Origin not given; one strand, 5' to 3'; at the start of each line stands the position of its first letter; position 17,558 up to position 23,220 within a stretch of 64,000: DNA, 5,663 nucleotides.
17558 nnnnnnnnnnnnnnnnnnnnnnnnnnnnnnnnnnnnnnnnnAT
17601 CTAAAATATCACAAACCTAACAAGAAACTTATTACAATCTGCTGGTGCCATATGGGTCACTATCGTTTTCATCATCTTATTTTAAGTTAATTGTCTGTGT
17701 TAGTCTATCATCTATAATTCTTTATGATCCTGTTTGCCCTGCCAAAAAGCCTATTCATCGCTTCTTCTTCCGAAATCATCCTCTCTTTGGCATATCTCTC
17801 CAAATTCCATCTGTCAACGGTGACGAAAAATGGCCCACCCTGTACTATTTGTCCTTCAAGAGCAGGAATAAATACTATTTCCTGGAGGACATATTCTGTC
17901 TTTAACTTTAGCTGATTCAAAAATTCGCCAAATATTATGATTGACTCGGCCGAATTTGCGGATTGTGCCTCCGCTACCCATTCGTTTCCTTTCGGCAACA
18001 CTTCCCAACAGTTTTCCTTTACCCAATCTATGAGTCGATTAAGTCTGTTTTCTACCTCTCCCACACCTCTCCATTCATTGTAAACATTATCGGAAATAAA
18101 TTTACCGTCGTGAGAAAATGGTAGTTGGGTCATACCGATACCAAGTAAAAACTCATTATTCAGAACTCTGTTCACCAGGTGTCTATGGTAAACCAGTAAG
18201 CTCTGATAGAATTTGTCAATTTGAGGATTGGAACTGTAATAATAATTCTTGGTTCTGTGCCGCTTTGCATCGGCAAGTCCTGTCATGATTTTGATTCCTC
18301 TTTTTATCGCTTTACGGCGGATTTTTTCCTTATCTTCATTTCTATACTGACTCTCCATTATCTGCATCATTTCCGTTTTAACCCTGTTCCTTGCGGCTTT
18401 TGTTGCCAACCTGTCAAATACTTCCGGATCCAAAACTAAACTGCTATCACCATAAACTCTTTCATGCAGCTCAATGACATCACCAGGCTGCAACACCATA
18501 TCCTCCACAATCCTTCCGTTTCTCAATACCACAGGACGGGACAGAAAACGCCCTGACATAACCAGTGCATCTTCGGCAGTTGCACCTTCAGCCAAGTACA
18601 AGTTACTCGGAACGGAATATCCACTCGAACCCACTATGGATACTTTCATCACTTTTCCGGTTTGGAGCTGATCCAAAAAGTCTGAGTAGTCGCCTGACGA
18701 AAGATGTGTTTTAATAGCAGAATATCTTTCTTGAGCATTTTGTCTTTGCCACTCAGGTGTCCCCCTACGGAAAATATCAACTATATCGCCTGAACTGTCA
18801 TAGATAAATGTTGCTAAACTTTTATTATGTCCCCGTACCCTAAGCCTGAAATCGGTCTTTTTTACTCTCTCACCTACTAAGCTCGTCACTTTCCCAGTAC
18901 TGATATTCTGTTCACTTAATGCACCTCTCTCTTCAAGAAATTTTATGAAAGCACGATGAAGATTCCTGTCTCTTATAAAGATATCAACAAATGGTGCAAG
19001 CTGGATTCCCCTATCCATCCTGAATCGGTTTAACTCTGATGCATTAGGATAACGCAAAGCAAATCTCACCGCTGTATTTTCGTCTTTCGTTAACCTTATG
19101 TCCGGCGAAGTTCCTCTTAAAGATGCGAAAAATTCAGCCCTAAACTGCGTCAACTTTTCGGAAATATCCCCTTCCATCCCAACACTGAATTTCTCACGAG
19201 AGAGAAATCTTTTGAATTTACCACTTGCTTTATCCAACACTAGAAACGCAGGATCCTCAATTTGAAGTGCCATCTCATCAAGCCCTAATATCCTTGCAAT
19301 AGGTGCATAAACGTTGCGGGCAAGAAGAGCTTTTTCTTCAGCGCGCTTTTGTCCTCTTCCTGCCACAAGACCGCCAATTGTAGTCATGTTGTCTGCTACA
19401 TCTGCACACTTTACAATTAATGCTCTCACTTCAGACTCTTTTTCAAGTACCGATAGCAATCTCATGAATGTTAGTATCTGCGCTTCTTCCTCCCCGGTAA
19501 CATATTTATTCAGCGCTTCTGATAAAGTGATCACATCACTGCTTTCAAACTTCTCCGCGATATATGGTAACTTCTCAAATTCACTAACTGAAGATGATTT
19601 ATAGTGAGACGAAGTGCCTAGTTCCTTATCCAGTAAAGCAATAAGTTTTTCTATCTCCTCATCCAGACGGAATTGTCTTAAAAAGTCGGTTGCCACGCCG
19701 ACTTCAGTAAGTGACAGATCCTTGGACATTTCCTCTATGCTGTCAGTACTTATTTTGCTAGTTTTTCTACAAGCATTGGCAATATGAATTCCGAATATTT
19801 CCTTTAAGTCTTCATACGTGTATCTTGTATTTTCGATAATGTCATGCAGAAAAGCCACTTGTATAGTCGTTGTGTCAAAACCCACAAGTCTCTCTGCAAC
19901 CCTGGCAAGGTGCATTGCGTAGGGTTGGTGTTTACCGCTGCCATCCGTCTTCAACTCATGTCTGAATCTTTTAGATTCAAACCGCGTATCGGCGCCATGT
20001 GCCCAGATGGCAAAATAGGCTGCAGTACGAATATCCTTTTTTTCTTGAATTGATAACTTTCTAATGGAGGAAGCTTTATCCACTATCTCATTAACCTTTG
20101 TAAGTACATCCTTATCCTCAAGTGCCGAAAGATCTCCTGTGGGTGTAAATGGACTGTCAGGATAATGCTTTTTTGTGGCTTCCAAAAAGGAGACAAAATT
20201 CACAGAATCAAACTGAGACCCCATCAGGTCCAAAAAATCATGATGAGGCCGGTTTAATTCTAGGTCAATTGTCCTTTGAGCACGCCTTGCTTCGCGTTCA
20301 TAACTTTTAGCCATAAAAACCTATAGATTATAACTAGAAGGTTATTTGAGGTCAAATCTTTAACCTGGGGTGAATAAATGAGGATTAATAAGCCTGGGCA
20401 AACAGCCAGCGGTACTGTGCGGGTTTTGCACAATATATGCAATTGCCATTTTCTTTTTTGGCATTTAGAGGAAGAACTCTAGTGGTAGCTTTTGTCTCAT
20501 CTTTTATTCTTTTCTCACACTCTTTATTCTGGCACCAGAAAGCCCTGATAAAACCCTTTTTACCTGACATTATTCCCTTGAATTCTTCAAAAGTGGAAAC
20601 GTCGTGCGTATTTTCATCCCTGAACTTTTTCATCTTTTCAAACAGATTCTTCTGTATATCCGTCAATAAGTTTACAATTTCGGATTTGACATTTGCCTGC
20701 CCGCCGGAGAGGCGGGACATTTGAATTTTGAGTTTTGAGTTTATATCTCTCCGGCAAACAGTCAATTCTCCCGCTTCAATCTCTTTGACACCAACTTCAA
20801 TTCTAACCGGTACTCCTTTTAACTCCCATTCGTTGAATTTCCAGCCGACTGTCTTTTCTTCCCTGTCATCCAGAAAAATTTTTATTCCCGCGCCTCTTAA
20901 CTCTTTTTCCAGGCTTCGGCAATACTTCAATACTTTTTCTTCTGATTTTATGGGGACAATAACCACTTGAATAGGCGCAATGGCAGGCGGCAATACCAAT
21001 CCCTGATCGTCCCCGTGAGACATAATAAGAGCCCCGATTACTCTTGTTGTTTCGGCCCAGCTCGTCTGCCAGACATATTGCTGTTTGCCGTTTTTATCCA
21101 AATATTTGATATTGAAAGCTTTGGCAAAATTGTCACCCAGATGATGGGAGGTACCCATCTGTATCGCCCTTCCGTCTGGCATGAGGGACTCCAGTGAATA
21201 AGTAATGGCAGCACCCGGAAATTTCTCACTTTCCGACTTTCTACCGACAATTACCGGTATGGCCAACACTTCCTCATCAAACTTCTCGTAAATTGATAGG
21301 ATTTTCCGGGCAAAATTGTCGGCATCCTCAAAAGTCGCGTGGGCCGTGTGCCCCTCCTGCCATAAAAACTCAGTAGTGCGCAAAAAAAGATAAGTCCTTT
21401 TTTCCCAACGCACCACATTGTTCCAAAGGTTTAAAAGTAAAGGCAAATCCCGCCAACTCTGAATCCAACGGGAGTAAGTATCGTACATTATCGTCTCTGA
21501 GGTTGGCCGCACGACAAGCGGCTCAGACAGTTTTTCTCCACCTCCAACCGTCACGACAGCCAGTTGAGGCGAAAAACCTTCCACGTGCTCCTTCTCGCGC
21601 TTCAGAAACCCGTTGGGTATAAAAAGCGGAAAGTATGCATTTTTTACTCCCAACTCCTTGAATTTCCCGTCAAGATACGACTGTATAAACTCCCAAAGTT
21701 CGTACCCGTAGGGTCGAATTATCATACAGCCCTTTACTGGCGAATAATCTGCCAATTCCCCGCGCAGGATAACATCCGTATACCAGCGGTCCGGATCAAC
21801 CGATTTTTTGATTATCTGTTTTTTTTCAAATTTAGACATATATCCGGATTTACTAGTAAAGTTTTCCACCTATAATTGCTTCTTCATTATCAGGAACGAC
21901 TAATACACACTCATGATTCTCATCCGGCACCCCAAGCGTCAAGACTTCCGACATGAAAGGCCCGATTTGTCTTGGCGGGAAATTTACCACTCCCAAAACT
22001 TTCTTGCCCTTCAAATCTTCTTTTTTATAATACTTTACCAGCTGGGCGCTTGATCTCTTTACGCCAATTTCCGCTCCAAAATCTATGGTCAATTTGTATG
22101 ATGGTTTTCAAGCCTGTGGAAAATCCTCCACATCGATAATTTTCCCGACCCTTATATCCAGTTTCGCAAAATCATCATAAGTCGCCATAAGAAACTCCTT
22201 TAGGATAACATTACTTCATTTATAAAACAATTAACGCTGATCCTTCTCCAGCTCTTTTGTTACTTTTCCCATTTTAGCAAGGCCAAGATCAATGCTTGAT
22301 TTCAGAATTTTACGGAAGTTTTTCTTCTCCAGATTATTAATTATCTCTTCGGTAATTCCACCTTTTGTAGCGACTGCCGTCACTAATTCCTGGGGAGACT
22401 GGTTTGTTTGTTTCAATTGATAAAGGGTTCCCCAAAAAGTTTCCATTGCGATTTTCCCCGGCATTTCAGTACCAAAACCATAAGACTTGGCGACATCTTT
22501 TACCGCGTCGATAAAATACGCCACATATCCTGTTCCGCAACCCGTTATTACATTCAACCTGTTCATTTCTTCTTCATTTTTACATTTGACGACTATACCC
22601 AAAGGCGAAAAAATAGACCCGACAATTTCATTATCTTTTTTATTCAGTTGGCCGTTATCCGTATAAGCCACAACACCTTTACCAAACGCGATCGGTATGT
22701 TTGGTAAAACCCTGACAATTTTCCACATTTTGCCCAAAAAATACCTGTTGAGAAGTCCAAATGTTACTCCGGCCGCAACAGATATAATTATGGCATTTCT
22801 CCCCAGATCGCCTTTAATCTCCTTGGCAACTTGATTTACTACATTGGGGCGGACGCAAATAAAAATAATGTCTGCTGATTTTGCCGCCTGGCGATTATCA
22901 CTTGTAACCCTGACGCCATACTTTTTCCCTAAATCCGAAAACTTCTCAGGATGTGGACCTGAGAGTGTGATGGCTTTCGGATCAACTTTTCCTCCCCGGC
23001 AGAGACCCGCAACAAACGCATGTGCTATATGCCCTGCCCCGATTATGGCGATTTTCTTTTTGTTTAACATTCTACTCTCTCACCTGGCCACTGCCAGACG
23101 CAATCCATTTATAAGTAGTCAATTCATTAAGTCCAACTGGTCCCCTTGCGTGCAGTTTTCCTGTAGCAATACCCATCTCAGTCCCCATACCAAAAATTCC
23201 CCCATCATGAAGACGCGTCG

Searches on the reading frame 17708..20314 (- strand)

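Call 37: search_protein_families(library=pfam, proteins=[window:17708-20314:-], max_evalue=0.01)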
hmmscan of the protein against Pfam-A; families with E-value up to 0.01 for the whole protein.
window:17708-20314:- (868 aa): 1 family
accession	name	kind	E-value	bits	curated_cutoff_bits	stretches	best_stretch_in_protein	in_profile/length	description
PF13328.12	HD_4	-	1.3e-09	38.4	27.2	1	125-192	13-81/156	HD domain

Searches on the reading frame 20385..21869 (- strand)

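Call 37: search_protein_families(library=pfam, proteins=[window:20385-21869:-], max_evalue=0.01)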
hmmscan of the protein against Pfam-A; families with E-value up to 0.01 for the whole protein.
window:20385-21869:- (494 aa): 3 families
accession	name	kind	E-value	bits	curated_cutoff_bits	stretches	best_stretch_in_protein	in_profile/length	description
PF03129.25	HGTP_anticodon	-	4.2e-21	75.3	21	1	301-387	1-87/94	Anticodon binding domain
PF09180.16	ProRS-C_1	-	8.3e-21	74.4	31.5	1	427-494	1-71/71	Prolyl-tRNA synthetase, C-terminal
PF00587.30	tRNA-synt_2b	-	2.3e-16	60.8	29.3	1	115-283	8-177/179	tRNA synthetase class II core domain (G, H, P, S and T)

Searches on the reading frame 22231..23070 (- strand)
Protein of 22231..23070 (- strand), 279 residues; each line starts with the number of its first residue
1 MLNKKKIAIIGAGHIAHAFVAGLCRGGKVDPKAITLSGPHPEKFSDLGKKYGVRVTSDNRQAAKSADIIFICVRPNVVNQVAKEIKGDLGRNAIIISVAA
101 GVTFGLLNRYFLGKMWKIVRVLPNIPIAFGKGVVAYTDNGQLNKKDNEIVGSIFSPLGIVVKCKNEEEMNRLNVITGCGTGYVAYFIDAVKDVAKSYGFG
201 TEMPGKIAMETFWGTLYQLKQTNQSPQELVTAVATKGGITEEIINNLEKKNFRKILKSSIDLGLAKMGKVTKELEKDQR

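Call 37: search_protein_families(library=pfam, proteins=[window:22231-23070:-], max_evalue=0.01)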
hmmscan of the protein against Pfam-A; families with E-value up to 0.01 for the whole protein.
window:22231-23070:- (279 aa): 9 families
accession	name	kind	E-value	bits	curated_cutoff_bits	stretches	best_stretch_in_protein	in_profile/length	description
PF03807.23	F420_oxidored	-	7.6e-20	71.7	21.6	1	6-101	1-94/94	NADP oxidoreductase coenzyme F420-dependent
PF14748.11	P5CR_dimer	-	1.7e-18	67.3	25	1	166-261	1-96/105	Pyrroline-5-carboxylate reductase dimerisation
PF02153.23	PDH_N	-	3.8e-05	23.7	26.5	1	45-99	24-79/154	Prephenate dehydrogenase, nucleotide-binding domain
PF01210.29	NAD_Gly3P_dh_N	-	7.5e-05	23.2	23.1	1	52-103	56-107/158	NAD-dependent glycerol-3-phosphate dehydrogenase N-terminus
PF01408.29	GFO_IDH_MocA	-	8.7e-05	23.6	24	1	6-84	2-81/120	Oxidoreductase family, NAD-binding Rossmann fold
PF07991.19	KARI_N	-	0.00027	21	20.6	1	2-95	2-91/165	Acetohydroxy acid isomeroreductase, NADPH-binding domain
PF02558.23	ApbA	-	0.00052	20.1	22.2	1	7-102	1-103/150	Ketopantoate reductase PanE/ApbA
PF01488.26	Shikimate_DH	-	0.00054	20.5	24.3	1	2-73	10-83/138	Shikimate / quinate 5-dehydrogenase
PF01118.30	Semialdhyde_dh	-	0.0047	17.8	26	0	6-100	1-98/121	Semialdehyde dehydrogenase, NAD binding domain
